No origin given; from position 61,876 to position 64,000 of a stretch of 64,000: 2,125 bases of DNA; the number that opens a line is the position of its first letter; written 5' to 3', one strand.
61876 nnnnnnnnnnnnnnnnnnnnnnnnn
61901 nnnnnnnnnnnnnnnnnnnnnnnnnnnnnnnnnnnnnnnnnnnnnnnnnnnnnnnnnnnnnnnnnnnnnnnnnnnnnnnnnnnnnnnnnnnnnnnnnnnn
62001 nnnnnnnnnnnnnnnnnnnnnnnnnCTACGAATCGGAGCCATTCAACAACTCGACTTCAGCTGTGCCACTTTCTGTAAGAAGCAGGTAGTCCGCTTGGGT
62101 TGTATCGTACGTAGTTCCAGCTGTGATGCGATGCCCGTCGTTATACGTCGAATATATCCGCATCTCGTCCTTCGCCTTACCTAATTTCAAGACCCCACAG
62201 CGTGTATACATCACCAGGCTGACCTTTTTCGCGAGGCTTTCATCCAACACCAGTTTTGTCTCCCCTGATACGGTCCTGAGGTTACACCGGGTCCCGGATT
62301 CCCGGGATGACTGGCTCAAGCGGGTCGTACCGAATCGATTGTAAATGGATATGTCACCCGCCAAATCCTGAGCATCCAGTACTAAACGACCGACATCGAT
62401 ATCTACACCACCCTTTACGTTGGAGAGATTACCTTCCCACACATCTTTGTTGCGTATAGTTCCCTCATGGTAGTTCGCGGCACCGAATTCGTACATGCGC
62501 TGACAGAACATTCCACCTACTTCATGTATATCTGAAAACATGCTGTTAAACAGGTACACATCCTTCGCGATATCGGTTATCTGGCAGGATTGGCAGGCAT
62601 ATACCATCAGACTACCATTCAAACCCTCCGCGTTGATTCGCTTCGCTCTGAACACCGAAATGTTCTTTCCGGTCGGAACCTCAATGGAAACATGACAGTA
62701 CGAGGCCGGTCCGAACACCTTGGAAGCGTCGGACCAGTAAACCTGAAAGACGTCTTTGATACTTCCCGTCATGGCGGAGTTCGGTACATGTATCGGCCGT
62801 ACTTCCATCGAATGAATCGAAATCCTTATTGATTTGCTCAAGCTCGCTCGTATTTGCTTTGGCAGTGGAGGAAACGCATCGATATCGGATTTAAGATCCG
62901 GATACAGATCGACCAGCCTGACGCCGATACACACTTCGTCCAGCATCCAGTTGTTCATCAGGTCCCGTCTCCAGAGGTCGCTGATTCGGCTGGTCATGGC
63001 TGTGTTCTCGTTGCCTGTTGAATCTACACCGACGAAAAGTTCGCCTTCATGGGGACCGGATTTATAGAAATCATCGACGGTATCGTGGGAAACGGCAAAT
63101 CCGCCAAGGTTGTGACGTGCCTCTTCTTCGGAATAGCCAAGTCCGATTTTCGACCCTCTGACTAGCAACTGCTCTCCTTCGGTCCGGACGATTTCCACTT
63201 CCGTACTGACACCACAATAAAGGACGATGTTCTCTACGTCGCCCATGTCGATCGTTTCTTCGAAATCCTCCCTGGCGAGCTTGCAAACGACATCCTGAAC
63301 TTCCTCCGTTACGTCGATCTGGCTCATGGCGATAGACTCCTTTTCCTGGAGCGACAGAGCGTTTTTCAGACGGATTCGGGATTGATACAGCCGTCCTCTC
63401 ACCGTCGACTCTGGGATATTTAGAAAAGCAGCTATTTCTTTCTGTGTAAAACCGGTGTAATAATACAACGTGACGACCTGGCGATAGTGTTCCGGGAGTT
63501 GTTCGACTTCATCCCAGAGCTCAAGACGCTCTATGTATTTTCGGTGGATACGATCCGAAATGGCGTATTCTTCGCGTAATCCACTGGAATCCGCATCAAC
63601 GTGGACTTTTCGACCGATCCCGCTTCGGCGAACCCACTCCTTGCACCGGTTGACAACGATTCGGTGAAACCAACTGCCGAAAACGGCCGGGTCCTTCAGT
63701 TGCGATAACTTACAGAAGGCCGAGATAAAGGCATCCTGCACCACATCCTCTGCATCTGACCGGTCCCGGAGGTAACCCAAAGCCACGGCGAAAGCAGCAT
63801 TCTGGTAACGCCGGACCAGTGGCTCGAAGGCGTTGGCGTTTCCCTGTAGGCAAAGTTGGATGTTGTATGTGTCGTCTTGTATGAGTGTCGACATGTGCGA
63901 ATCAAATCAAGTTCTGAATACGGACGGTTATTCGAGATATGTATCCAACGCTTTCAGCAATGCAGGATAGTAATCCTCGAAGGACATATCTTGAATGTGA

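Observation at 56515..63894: One-component ECF sigma factors fused to a DUF4097-like domain, in tandem, linked to a MacB-type exporter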

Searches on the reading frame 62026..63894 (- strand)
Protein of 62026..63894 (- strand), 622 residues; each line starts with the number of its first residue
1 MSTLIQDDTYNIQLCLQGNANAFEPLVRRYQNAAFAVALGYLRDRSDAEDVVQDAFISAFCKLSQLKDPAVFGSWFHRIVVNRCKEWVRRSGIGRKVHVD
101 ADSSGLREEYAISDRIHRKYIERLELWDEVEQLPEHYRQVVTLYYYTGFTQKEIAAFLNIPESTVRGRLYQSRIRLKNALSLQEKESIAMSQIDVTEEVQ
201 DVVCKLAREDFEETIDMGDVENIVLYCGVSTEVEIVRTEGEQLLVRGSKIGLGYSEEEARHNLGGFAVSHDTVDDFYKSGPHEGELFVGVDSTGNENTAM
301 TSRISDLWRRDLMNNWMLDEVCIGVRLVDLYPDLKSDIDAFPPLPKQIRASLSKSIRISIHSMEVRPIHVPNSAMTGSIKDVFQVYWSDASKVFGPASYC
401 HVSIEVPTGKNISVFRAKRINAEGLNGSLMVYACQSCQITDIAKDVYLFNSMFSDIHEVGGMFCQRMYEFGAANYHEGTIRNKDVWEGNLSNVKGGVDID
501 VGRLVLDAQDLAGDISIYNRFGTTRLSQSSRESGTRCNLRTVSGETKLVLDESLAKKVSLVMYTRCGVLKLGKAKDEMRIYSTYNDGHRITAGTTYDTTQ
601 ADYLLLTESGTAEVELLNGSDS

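Call 5: search_protein_families(library=pfam, proteins=[window:62026-63894:-], max_evalue=0.01)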
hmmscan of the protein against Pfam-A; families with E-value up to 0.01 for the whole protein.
window:62026-63894:- (622 aa): 5 families
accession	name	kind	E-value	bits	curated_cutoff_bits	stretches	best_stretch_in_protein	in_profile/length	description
PF08281.18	Sigma70_r4_2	-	4.5e-14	52.3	25.7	1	124-176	2-54/54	Sigma-70, region 4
PF04542.20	Sigma70_r2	-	8.5e-14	51.5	24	1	26-91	1-68/71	Sigma-70 region 2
PF04545.22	Sigma70_r4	-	2e-10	40.5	24.1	1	131-176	3-48/50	Sigma-70, region 4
PF07638.17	Sigma70_ECF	-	4.2e-05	24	21.1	1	13-180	9-183/185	ECF sigma factor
PF13384.12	HTH_23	-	0.0037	17.5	24.6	0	143-166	13-35/50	Homeodomain-like domain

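Call 7: search_protein_families(library=ncbifam, proteins=[window:62026-63894:-], max_evalue=0.01)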
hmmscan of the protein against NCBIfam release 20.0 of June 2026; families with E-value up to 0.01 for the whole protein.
window:62026-63894:- (622 aa): 93 families (the best 25 are shown)
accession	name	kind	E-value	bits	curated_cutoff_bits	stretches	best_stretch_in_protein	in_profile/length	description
NF008888.0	PRK11922.1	equivalog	1.3e-28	100.2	204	1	6-182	15-198/231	RNA polymerase sigma factor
NF006930.0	PRK09415.1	subfamily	2.3e-28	99.2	198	1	21-181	16-176/179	RNA polymerase factor sigma C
TIGR02954.1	Sig70_famx3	hypoth_equivalog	2.3e-28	99.1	188.5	1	13-180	8-167/170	RNA polymerase sigma-70 factor, TIGR02954 family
NF007225.0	PRK09643.1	equivalog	7.2e-28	97.7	190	1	16-187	22-189/204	RNA polymerase sigma factor SigM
NF008891.0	PRK11924.1-5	subfamily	1.3e-27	97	259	1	23-180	5-163/171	RNA polymerase sigma factor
TIGR02985.1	Sig70_bacteroi1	subfamily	3.7e-26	92.3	126.4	1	21-180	1-162/162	RNA polymerase sigma-70 factor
TIGR02937.1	sigma70-ECF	superfamily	2.3e-25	89.2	42.9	1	22-180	2-165/165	sigma-70 family RNA polymerase sigma factor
NF009171.0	PRK12518.1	equivalog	6.8e-25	88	208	1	8-181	14-185/191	RNA polymerase sigma factor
NF007223.0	PRK09641.1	equivalog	1.9e-24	86.5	209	1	11-180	8-184/187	RNA polymerase sigma factor SigW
NF053879.1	RNAPolSigSigVBac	equivalog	1.1e-23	83.7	190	1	24-181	7-156/160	RNA polymerase sigma factor SigV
NF009166.1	PRK12513.1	equivalog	6.1e-23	81.5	206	1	16-184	17-190/193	RNA polymerase sigma factor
NF004113.0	PRK05602.1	equivalog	1.1e-22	80.7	208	1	15-186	39-207/211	RNA polymerase sigma factor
TIGR02939.1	RpoE_Sigma70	equivalog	1.8e-22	80.3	236.15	1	8-178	7-184/190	RNA polymerase sigma factor RpoE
NF007216.0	PRK09638.1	equivalog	5.5e-22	78.4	194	1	6-174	3-168/180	RNA polymerase sigma factor SigY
TIGR02983.1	SigE-fam_strep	subfamily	5.6e-21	75.1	141.55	1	18-181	3-159/162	SigE family RNA polymerase sigma factor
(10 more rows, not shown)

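Call 15: find_homologous_proteins(query=window:62029-63894:-, region=190-622)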
Query window:62029-63894:-, residues 190-622 (433 aa): 128 proteins with E <= 0.001 among 7292 candidates; the best 120 are listed.
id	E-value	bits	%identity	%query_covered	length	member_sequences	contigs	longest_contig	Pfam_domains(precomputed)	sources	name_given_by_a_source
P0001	1.9e-276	935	95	100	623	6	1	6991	PF04545.23,PF04542.21,PF08281.19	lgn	-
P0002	1.3e-274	929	94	100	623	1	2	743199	PF04545.23,PF04542.21,PF08281.19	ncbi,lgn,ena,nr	ncbi:MAG: sigma-70 family RNA polymerase sigma factor [Gemmatimonadetes bacterium]|nr:sigma-70 famil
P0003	4.7e-273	924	94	100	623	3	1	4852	PF07638.18,PF04545.23,PF04542.21,PF08281.19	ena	-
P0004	1.2e-269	913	93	100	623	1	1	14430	PF04545.23,PF04542.21,PF08281.19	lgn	-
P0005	1.9e-267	906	91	100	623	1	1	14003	PF07638.18,PF04545.23,PF04542.21,PF08281.19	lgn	-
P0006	4.9e-266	901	91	100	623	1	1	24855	PF04545.23,PF04542.21,PF08281.19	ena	-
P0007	1.2e-265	900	92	100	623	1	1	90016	PF07638.18,PF04545.23,PF04542.21,PF08281.19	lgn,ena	-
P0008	2.2e-265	899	91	100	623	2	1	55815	PF04545.23,PF04542.21,PF08281.19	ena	-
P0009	2.2e-264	895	90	100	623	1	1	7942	PF04545.23,PF04542.21,PF08281.19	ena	-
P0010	3.3e-262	888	90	100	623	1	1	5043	PF04545.23,PF04542.21,PF08281.19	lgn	-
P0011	1.2e-258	877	89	100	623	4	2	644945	PF04545.23,PF04542.21,PF08281.19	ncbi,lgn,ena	-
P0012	6.7e-258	874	89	100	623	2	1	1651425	PF04545.23,PF04542.21,PF08281.19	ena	-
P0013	1.5e-257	873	89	100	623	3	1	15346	PF04545.23,PF04542.21,PF08281.19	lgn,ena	-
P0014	5.1e-256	868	88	100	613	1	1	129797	PF04545.23,PF04542.21,PF08281.19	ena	-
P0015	7.3e-251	851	86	100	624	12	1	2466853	PF07638.18,PF04545.23,PF04542.21,PF08281.19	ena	-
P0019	4.5e-173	595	60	99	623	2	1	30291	PF04545.23,PF04542.21,PF08281.19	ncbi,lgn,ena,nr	ncbi:MAG: sigma-70 family RNA polymerase sigma factor [Gammaproteobacteria bacterium]|nr:sigma-70 fa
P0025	4.1e-155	536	54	99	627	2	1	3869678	PF04545.23,PF04542.21,PF08281.19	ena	-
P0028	4.0e-154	532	54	99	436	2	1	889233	-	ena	-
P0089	6.8e-64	235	33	98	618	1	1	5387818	PF07638.18,PF04545.23,PF04542.21,PF08281.19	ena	-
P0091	5.5e-63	232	32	99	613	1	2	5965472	PF07638.18,PF04545.23,PF04542.21,PF08281.19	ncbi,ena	-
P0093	3.0e-62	230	31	98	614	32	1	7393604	PF04545.23,PF04542.21,PF08281.19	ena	-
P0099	2.4e-61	227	32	98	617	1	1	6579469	PF07638.18,PF04545.23,PF04542.21,PF08281.19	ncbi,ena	-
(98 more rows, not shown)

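Call 18: search_solved_structures(query=A1, max_evalue=1)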
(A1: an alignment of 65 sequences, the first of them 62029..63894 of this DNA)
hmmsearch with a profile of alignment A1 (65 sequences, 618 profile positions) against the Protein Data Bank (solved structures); distinct sequences matched with E-value up to 1: 40.
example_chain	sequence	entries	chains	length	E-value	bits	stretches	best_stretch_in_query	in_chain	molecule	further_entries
8z6g_B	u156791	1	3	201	1.3e-30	109.7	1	3-188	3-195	RNA polymerase sigma factor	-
6in7_B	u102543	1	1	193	4.2e-30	108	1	5-182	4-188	RNA polymerase sigma-H factor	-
1or7_A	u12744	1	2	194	1.8e-27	99.3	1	6-173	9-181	RNA polymerase sigma-E factor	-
6jbq_F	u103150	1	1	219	2.6e-27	98.7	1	6-173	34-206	ECF RNA polymerase sigma-E factor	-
5wuq_A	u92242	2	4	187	1e-26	96.8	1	11-181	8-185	ECF RNA polymerase sigma factor SigW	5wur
6jcy_F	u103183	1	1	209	4.6e-23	84.7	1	35-183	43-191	ECF RNA polymerase sigma factor SigH,ECF RNA polymerase sigma factor SigE,ECF RNA polymera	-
5zx2_F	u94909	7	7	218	9.3e-22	80.4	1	35-183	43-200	ECF RNA polymerase sigma factor SigH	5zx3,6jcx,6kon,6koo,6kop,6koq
9m9d_F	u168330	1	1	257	1.7e-21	79.6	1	22-187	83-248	ECF RNA polymerase sigma factor SigE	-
9m9e_F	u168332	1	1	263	1.8e-21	79.5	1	22-187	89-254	ECF RNA polymerase sigma factor SigE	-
9m98_F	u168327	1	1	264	1.8e-21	79.5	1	22-187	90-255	ECF RNA polymerase sigma factor SigE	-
4cxf_A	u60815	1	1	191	2e-18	69.5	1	13-183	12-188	RNA POLYMERASE SIGMA FACTOR CNRH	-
2mao_A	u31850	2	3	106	1.9e-14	56.3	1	5-94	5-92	RNA polymerase sigma factor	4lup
2map_A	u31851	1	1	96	3.6e-14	55.4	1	5-91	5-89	RNA polymerase sigma factor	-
5or5_A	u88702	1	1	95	1.3e-13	53.5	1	5-91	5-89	ECF RNA polymerase sigma-E factor,ECF RNA polymerase sigma factor SigW,ECF RNA polymerase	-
6jhe_A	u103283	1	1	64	2.9e-11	45.7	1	125-181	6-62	ECF RNA polymerase sigma factor SigW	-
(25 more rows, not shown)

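Call 31: find_encoding_contigs(protein=P0019, flank=8000, max_places=2)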
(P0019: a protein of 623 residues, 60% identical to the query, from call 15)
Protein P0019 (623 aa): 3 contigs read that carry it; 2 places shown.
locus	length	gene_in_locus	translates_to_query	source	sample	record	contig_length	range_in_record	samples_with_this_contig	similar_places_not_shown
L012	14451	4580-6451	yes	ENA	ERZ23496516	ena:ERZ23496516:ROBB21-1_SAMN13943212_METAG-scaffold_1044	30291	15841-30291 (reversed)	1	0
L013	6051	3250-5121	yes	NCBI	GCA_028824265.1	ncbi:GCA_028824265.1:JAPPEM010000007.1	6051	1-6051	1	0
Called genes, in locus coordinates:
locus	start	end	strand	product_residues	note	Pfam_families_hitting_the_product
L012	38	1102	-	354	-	PF16881:LIAS_N (weak), PF04055:Radical_SAM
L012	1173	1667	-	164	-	PF00578:AhpC-TSA, PF08534:Redoxin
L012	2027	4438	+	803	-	PF12704:MacB_PCD, PF02687:FtsX, PF12704:MacB_PCD, PF02687:FtsX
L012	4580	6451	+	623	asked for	PF04542:Sigma70_r2, PF04545:Sigma70_r4, PF08281:Sigma70_r4_2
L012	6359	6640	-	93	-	-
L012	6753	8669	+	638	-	PF07638:Sigma70_ECF (weak), PF04542:Sigma70_r2, PF04545:Sigma70_r4, PF08281:Sigma70_r4_2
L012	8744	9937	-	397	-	PF03544:TonB_C (weak)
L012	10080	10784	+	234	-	PF00005:ABC_tran, PF13304:AAA_21 (faint)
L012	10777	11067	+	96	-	PF10805:DUF2730 (weak)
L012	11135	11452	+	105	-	PF10805:DUF2730 (faint), PF04513:Baculo_PEP_C (faint)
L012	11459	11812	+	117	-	-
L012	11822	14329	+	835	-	PF13567:DUF4131, PF03772:Competence, PF00753:Lactamase_B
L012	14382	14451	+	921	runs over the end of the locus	PF00515:TPR_1 (faint), PF14561:TPR_20 (faint), PF25063:ARM_TT21_C (faint), PF07719:TPR_2 (faint), PF13432:TPR_16 (weak), PF13485:Peptidase_MA_2, PF14559:TPR_19 (weak), PF13432:TPR_16 (weak), +15 more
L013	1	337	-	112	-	PF00578:AhpC-TSA, PF08534:Redoxin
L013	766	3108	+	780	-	PF12704:MacB_PCD, PF02687:FtsX, PF12704:MacB_PCD, PF02687:FtsX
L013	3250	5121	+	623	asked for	PF04542:Sigma70_r2, PF04545:Sigma70_r4, PF08281:Sigma70_r4_2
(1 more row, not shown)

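Call 32: find_encoding_contigs(protein=P0093, flank=8000, max_places=2)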
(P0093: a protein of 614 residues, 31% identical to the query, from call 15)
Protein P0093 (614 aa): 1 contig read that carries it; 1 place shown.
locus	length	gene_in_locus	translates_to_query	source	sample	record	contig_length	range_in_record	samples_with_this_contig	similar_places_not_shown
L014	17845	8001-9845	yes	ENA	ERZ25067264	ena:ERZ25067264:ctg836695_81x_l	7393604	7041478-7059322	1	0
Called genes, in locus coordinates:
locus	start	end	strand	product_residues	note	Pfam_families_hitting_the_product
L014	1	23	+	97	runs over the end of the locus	PF18743:AHJR-like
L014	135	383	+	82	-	PF14452:Multi_ubiq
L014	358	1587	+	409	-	PF20590:DUF6791, PF00899:ThiF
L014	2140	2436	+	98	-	PF14384:BrnA_antitoxin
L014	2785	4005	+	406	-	-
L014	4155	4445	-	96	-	PF13560:HTH_31, PF01381:HTH_3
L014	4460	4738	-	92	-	PF05015:HigB-like_toxin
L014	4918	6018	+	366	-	-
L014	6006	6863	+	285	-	PF08843:AbiEii (weak)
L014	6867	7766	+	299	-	PF04471:Mrr_cat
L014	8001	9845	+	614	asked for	PF04542:Sigma70_r2, PF08281:Sigma70_r4_2, PF04545:Sigma70_r4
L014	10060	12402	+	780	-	PF00092:VWA, PF13519:VWA_2 (weak), PF25106:VWA_4, PF00362:Integrin_beta (weak)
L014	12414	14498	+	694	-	PF08487:VIT, PF13768:VWA_3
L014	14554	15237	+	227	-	PF01975:SurE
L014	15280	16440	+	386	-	PF02746:MR_MLE_N, PF13378:MR_MLE_C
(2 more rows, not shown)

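Call 33: predict_structure(alignment_id=A1)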
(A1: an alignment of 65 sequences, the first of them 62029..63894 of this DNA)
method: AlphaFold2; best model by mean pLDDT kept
length: 622 residues; sequences in the alignment: 65
mean_pLDDT: 80.5   pTM: 0.65
mean pLDDT of the five models: 80.5, 79.9, 78.5, 76.4, 74.3
residues with pLDDT >= 90: 236; 70-90: 268; 50-70: 66; < 50: 52
segments of 3 or more residues with pLDDT < 50: 1-4, 92-116, 186-202, 619-622
pLDDT, mean of each block of 10 residues (from residue 1): 58 81 77 70 71 81 80 80 75 39 37 48 65 74 71 77 73 71 51 34 71 93 95 91 93 87 92 94 92 82 89 73 79 73 68 94 89 67 78 87 95 95 95 92 94 95 88 77 81 95 93 95 94 89 95 91 95 88 89 89 95 81 35
secondary structure, 60 per line:
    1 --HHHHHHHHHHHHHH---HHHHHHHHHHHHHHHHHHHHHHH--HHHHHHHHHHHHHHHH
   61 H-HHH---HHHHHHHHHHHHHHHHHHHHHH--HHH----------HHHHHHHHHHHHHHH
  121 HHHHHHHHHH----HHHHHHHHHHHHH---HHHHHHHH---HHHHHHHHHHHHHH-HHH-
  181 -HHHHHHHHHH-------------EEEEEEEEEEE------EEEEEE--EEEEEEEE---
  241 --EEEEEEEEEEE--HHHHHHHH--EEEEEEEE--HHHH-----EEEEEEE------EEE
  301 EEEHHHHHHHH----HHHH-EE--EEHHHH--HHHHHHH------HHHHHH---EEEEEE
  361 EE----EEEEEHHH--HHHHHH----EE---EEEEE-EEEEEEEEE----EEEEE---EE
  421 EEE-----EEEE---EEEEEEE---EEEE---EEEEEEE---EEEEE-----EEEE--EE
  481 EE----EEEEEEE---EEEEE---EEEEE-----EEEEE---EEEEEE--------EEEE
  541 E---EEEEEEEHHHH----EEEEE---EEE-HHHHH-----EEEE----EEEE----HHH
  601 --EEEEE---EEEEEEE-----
elements in order: H3-16 H20-42 H45-61 H69-90 H106-130 H135-147 H151-158 H162-175 H182-191 E205-215 E222-227 E230-237 E243-253 H256-263 E266-273 H276-279 E285-291 E298-303 H304-311 H316-319 H327-330 H333-339 H346-351 E355-362 E367-371 H377-382 E392-396 E398-406 E411-415 E419-423 E429-432 E436-442 E446-449 E453-459 E463-467 E473-476 E479-482 E487-493 E497-501 E505-509 E515-519 E523-528 E537-541 E545-551 H552-555 E560-564 E568-570 H572-576 E582-585 E590-593 E603-607 E611-617

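Call 35: find_encoding_contigs(protein=P0089, flank=8000, max_places=1)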
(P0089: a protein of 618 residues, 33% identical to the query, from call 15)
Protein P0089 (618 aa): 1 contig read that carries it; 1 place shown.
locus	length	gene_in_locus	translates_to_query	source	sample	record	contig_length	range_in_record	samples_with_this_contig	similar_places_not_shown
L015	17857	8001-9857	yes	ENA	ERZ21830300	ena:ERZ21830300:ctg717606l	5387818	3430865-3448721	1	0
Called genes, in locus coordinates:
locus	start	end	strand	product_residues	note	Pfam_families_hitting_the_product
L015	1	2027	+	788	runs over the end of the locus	PF12704:MacB_PCD, PF02687:FtsX, PF12704:MacB_PCD (weak), PF02687:FtsX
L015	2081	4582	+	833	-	PF12704:MacB_PCD, PF02687:FtsX, PF12704:MacB_PCD, PF02687:FtsX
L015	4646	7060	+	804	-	PF12704:MacB_PCD, PF02687:FtsX, PF12704:MacB_PCD, PF02687:FtsX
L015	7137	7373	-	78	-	PF05534:HicB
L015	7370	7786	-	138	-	PF13470:PIN_3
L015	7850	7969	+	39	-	-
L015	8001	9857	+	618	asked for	PF07638:Sigma70_ECF (weak), PF04542:Sigma70_r2, PF08281:Sigma70_r4_2, PF04545:Sigma70_r4 (weak)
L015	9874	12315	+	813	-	PF12704:MacB_PCD, PF02687:FtsX, PF12704:MacB_PCD, PF02687:FtsX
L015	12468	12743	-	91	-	PF24250:HVO_2718 (faint), PF12844:HTH_19, PF13560:HTH_31, PF01381:HTH_3, PF04545:Sigma70_r4 (faint), PF13413:HTH_25 (faint)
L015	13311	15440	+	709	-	PF06452:CBM9_1 (weak), PF19313:DUF5916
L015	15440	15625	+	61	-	-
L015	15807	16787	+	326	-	PF00248:Aldo_ket_red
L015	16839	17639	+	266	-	PF00106:adh_short, PF08659:KR, PF23441:SDR (weak), PF13561:adh_short_C2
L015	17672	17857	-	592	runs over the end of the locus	PF00664:ABC_membrane, PF00005:ABC_tran, PF02463:SMC_N (faint)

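Call 36: find_encoding_contigs(protein=P0025, flank=9000, max_places=1)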
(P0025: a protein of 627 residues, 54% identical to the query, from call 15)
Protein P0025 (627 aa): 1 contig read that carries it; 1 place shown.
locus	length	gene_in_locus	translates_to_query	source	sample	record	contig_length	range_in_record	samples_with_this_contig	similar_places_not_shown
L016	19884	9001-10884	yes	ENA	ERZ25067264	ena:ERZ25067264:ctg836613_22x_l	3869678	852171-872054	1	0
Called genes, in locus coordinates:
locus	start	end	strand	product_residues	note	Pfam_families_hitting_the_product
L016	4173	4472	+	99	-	-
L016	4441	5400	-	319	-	PF16881:LIAS_N (weak), PF04055:Radical_SAM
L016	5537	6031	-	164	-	PF00578:AhpC-TSA, PF08534:Redoxin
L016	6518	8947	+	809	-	PF12704:MacB_PCD, PF02687:FtsX, PF12704:MacB_PCD, PF02687:FtsX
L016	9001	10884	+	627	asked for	PF04542:Sigma70_r2, PF04545:Sigma70_r4, PF08281:Sigma70_r4_2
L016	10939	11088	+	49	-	-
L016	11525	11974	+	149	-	PF00872:Transposase_mut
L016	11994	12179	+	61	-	-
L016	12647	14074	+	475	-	PF07638:Sigma70_ECF (weak), PF04542:Sigma70_r2, PF04545:Sigma70_r4, PF08281:Sigma70_r4_2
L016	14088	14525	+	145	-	-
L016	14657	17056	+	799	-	PF12704:MacB_PCD, PF02687:FtsX, PF12704:MacB_PCD (weak), PF02687:FtsX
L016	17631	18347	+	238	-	PF00005:ABC_tran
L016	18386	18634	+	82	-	-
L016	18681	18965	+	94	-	-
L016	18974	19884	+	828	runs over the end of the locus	PF13567:DUF4131, PF03772:Competence, PF00753:Lactamase_B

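Call 37: fold_search(model_id=the predicted structure, library=pdb)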
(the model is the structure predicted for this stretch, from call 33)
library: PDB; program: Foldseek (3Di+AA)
matches with E <= 10: 216; with E <= 0.001: 31
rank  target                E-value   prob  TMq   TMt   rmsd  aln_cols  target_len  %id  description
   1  8z6g_B                2.2e-08  1.00  0.14  0.49  14.8       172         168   28  the AlgU-MucAcyto complex structure in Pseudomonas aeruginosa (released 2024-05-08)
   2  8z6g_D                6.4e-08  1.00  0.14  0.48  15.0       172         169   27  the AlgU-MucAcyto complex structure in Pseudomonas aeruginosa (released 2024-05-08)
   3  1or7_A                7.8e-08  1.00  0.15  0.48  14.4       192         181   30  Crystal Structure of Escherichia coli sigmaE with the Cytoplasmic Domain of its Anti-sigma RseA (released 2003-04-15)
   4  5wuq_B                1.2e-07  1.00  0.14  0.54  13.5       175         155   24  Crystal structure of SigW in complex with its anti-sigma RsiW, a zinc binding form (released 2017-03-29)
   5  5wur_A                1.8e-07  1.00  0.15  0.55  13.1       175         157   24  Crystal structure of SigW in complex with its anti-sigma RsiW, an oxdized form (released 2017-03-29)
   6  6in7_B                2.1e-07  1.00  0.13  0.46  14.7       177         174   26  Crystal structure of AlgU in complex with MucA(cyto) (released 2019-07-24)
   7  1or7_B                2.7e-07  1.00  0.14  0.52  13.6       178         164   30  Crystal Structure of Escherichia coli sigmaE with the Cytoplasmic Domain of its Anti-sigma RseA (released 2003-04-15)
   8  6jbq_F                2.7e-07  1.00  0.14  0.44  28.0       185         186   30  CryoEM structure of Escherichia coli sigmaE transcription initiation complex containing 5nt of RNA (released 2019-05-29)
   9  5wuq_A                2.8e-07  1.00  0.14  0.54  13.4       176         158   24  Crystal structure of SigW in complex with its anti-sigma RsiW, a zinc binding form (released 2017-03-29)
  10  4qrk                  4.5e-07  1.00  0.12  0.30  12.9       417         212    7  Crystal structure of a putative cell adhesion protein (CLOSPO_03726) from Clostridium sporogenes ATCC 15579 at 1.95 A re (released 2014-07-23)
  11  4cxf_A                1.6e-06  1.00  0.13  0.48  13.1       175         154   27  Structure of CnrH in complex with the cytosolic domain of CnrY (released 2014-04-30)
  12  9m9e_F                2.8e-06  1.00  0.11  0.38  23.4       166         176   28  Structural Basis of Pausing During Transcription Initiation in Mycobacterium tuberculosis (released 2026-01-14)
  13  6kop_F                5.7e-06  1.00  0.11  0.37  28.2       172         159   25  Mycobacterium tuberculosis initial transcription complex comprising sigma H and 5'-OH RNA of 9 nt (released 2020-03-11)
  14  9m98_F                1.4e-05  1.00  0.11  0.41  28.5       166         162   27  Structural Basis of Pausing During Transcription Initiation in Mycobacterium tuberculosis (released 2026-01-14)
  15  6dv9_F                1.6e-05  1.00  0.12  0.36  27.6       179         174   31  Crystal structure of Mycobacterium tuberculosis transcription initiation complex(ECF sigma factor L) containing 5nt RN (released 2019-02-20)
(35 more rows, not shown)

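Call 40: find_encoding_contigs(protein=P0091, flank=8000, max_places=1)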
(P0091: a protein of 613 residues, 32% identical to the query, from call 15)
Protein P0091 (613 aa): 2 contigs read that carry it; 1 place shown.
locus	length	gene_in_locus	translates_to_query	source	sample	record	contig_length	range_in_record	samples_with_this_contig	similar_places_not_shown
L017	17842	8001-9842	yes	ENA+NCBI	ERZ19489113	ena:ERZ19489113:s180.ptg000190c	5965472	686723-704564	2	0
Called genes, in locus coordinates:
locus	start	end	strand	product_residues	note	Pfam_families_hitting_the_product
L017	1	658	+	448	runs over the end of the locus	PF25919:BSH_CusB (faint)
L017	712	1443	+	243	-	PF02463:SMC_N (weak), PF00005:ABC_tran, PF13304:AAA_21 (faint)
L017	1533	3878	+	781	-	PF12704:MacB_PCD, PF02687:FtsX, PF12704:MacB_PCD, PF02687:FtsX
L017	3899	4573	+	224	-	PF00005:ABC_tran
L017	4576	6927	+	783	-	PF12704:MacB_PCD, PF02687:FtsX, PF12704:MacB_PCD, PF02687:FtsX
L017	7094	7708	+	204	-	PF02687:FtsX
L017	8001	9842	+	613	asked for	PF07638:Sigma70_ECF (weak), PF04542:Sigma70_r2, PF04545:Sigma70_r4, PF08281:Sigma70_r4_2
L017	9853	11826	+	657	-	PF03572:Peptidase_S41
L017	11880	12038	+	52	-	-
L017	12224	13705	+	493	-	PF04055:Radical_SAM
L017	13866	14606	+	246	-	-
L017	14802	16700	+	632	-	PF00082:Peptidase_S8, PF07755:DUF1611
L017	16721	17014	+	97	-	-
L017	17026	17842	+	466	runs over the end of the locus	PF12679:ABC2_membrane_2, PF12698:ABC2_membrane_3, PF12730:ABC2_membrane_4, PF12040:DUF3526 (weak)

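Call 41: find_encoding_contigs(protein=P0099, flank=8000, max_places=1)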
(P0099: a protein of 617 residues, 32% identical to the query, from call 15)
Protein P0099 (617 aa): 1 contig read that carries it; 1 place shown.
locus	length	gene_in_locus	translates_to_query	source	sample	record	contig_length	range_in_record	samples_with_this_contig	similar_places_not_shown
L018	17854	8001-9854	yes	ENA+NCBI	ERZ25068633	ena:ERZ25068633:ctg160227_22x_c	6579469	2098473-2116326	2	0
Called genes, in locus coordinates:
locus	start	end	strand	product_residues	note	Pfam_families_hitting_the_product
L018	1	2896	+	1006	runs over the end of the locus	-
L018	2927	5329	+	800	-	PF12704:MacB_PCD, PF02687:FtsX, PF12704:MacB_PCD (weak), PF02687:FtsX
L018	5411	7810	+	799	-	PF12704:MacB_PCD, PF02687:FtsX, PF12704:MacB_PCD, PF02687:FtsX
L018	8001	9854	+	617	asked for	PF07638:Sigma70_ECF (weak), PF04542:Sigma70_r2, PF08281:Sigma70_r4_2, PF04545:Sigma70_r4 (weak)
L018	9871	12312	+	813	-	PF12704:MacB_PCD, PF02687:FtsX, PF12704:MacB_PCD, PF02687:FtsX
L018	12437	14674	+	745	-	PF12708:Pect-lyase_RHGA_epim, PF13229:Beta_helix (faint), PF05048:NosD (faint)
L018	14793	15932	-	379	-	-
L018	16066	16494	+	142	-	PF13470:PIN_3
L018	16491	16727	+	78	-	PF05534:HicB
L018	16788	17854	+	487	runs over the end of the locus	PF00144:Beta-lactamase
